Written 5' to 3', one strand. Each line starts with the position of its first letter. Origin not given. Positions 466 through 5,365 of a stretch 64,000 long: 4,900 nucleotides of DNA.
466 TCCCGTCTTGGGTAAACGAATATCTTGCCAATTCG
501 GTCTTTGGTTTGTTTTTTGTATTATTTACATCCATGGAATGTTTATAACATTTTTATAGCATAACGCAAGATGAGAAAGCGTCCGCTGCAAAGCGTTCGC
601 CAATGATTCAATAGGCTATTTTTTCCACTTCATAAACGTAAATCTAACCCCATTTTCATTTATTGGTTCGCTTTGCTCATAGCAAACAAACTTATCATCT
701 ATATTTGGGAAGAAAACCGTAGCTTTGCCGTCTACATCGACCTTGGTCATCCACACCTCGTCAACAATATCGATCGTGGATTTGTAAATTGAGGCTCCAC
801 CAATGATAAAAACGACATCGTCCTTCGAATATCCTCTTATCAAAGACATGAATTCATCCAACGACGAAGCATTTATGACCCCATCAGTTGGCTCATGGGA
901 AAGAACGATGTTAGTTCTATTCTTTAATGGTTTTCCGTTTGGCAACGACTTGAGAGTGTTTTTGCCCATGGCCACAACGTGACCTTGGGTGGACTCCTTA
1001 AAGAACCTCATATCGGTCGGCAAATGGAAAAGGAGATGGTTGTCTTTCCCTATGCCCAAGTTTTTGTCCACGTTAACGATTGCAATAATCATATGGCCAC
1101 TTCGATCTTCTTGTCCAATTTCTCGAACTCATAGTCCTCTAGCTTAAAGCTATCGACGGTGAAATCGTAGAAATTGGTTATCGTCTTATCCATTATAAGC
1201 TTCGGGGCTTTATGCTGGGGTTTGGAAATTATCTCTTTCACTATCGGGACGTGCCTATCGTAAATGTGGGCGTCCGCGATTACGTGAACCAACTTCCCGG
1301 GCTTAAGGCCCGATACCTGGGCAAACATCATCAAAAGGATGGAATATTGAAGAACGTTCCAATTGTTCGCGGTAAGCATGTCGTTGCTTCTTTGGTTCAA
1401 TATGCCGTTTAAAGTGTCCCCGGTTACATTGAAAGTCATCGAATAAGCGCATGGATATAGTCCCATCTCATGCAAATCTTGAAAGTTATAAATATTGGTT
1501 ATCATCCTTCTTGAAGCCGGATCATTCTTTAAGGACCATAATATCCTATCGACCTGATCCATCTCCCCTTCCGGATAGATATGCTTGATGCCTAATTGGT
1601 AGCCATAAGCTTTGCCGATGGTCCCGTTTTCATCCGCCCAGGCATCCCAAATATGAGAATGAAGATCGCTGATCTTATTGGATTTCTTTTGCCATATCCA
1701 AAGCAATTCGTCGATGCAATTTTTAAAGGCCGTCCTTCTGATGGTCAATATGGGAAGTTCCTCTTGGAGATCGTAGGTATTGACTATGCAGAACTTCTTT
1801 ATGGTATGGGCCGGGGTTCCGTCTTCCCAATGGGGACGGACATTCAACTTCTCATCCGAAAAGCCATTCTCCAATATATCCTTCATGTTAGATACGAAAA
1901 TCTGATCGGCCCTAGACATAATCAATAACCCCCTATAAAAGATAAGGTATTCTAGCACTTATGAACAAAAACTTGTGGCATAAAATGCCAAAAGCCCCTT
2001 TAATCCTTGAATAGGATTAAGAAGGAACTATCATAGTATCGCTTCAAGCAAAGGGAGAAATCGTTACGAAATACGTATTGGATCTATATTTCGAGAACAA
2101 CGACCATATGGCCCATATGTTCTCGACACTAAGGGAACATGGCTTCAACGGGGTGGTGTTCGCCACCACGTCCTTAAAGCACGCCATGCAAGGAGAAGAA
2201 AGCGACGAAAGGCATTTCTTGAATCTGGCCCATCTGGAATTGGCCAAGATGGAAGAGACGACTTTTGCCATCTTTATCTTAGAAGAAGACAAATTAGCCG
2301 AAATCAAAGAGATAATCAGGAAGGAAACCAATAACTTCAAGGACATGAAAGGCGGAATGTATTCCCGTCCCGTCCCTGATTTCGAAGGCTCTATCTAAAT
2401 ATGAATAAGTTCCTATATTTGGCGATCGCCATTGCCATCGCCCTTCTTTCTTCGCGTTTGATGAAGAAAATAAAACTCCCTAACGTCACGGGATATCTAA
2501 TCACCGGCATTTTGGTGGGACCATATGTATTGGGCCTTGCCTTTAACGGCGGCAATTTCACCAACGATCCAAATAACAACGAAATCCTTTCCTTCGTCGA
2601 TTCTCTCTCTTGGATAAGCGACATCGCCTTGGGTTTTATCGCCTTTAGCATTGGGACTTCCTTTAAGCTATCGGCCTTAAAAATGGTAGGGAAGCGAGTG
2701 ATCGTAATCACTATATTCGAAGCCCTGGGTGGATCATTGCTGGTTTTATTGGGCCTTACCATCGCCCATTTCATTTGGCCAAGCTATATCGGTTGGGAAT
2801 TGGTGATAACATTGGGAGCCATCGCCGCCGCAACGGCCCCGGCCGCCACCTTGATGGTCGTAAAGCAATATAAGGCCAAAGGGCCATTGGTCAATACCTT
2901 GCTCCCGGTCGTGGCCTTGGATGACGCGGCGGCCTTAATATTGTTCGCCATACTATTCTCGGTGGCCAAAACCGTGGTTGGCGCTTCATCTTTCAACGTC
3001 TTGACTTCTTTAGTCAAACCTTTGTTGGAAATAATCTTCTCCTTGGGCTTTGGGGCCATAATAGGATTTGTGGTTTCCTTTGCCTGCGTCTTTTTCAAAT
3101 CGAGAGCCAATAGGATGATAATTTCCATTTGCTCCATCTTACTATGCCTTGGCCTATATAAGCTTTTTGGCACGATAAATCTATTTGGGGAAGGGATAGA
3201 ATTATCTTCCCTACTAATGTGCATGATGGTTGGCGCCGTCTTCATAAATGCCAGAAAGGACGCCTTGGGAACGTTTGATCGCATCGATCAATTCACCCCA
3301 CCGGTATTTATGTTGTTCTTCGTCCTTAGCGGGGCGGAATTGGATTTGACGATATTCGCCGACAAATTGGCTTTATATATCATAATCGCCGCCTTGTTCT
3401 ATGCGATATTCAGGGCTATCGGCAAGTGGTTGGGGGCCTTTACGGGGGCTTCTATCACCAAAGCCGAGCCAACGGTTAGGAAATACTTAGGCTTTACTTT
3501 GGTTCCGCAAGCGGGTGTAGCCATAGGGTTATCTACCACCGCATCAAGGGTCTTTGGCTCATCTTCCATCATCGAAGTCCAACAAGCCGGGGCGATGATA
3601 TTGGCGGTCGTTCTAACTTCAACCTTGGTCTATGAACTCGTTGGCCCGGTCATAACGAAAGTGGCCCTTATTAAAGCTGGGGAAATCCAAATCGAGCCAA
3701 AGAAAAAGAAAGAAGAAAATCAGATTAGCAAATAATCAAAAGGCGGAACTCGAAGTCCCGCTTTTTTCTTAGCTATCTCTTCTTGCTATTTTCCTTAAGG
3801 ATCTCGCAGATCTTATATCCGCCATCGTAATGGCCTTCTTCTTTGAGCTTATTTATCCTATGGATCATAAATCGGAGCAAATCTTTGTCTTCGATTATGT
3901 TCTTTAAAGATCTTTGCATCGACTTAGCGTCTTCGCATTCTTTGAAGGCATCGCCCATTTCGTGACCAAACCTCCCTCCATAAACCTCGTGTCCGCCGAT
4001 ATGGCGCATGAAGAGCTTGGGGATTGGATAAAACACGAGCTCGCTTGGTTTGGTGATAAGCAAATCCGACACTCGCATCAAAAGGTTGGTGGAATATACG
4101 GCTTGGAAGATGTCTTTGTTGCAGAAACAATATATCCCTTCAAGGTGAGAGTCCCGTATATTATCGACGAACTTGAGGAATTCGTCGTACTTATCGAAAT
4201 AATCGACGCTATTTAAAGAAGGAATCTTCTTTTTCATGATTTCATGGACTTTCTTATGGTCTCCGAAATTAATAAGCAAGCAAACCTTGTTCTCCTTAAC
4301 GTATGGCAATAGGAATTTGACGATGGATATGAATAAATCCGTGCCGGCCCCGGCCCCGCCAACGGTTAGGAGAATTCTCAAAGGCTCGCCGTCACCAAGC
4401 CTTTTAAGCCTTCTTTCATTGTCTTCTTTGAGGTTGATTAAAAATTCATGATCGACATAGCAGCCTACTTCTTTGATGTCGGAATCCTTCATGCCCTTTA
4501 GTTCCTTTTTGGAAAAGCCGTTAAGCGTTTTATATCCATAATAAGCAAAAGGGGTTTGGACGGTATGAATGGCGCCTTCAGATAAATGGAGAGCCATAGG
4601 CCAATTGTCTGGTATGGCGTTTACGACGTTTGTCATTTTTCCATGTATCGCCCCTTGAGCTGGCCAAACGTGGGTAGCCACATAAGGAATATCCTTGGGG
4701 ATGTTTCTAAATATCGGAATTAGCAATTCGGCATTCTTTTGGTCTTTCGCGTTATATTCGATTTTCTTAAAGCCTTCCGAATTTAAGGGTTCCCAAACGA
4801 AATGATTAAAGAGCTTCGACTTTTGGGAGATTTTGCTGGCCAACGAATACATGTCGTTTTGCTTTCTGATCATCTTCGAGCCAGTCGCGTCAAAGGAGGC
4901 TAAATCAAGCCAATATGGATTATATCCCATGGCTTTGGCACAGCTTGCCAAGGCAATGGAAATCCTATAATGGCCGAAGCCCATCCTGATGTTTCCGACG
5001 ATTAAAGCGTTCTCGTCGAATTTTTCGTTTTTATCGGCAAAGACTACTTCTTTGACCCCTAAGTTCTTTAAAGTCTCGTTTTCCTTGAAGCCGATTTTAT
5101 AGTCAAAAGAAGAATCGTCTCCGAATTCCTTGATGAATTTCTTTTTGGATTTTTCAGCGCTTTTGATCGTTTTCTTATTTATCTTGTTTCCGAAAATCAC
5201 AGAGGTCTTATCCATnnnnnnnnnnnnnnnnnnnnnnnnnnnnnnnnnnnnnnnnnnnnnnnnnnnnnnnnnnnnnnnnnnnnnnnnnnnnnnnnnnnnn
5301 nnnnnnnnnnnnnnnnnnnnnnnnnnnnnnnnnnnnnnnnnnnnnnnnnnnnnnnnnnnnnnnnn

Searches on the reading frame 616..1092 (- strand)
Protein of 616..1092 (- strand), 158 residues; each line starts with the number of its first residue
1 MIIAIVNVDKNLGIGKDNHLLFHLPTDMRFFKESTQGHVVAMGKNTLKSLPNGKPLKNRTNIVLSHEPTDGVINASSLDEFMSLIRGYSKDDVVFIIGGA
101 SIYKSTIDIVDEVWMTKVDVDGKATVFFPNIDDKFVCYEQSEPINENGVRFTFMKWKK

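Call 59: search_protein_families(library=pfam, proteins=[window:616-1092:-], max_evalue=0.001)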
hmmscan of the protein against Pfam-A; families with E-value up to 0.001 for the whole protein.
window:616-1092:- (158 aa): 1 family
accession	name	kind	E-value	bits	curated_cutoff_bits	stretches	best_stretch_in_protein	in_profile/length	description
PF00186.24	DHFR_1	-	1.1e-40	139.4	25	1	1-158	1-159/159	Dihydrofolate reductase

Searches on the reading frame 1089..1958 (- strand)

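Call 59: search_protein_families(library=pfam, proteins=[window:1089-1958:-], max_evalue=0.001)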
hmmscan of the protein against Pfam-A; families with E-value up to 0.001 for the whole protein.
window:1089-1958:- (289 aa): 1 family
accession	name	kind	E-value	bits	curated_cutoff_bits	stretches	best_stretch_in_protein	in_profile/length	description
PF00303.24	Thymidylat_synt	-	1e-81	274.4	24.3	1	20-280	2-258/266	Thymidylate synthase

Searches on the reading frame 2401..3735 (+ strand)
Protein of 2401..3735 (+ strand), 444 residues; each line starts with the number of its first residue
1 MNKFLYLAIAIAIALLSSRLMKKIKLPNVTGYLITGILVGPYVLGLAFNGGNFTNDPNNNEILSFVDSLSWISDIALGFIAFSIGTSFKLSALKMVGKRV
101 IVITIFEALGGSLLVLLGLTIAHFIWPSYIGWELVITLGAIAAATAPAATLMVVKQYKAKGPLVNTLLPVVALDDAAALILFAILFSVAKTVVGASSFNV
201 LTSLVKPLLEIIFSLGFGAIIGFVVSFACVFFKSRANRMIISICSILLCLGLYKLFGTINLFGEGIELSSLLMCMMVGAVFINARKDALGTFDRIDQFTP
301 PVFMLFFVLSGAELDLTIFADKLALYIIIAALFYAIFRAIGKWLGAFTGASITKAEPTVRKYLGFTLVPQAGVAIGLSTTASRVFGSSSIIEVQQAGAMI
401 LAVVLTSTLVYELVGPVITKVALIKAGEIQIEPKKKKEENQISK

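Call 59: search_protein_families(library=pfam, proteins=[window:2401-3735:+], max_evalue=0.001)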
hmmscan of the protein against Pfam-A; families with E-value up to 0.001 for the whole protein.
window:2401-3735:+ (444 aa): 1 family
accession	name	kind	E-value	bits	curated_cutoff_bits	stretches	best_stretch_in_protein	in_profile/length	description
PF00999.27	Na_H_Exchanger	-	5.7e-26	91.7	26.2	1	12-410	2-364/375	Sodium/hydrogen exchanger, transmembrane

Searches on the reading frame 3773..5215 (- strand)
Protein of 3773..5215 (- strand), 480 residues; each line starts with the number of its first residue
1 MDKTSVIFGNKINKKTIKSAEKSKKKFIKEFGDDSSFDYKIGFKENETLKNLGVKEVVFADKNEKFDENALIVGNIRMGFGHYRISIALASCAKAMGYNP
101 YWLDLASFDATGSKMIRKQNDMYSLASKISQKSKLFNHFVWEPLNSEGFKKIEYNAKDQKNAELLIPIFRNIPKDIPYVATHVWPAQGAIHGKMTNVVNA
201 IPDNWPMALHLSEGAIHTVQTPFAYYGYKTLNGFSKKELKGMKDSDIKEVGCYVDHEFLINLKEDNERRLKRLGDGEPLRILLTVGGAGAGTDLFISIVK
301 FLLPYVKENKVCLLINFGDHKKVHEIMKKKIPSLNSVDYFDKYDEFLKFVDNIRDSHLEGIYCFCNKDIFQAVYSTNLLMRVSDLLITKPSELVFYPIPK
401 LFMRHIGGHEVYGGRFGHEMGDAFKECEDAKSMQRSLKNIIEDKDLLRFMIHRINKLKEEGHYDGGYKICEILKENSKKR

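Call 59: search_protein_families(library=pfam, proteins=[window:3773-5215:-], max_evalue=0.001)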
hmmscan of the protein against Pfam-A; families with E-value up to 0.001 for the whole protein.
window:3773-5215:- (480 aa): 2 families
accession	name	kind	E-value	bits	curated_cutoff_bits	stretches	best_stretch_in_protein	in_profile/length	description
PF22052.2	DUF6937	-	1.2e-111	372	27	1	6-230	1-228/228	Domain of unknown function (DUF6937)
PF22053.2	DUF6938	-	2e-80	270.3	27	1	242-472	1-234/236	Domain of unknown function (DUF6938)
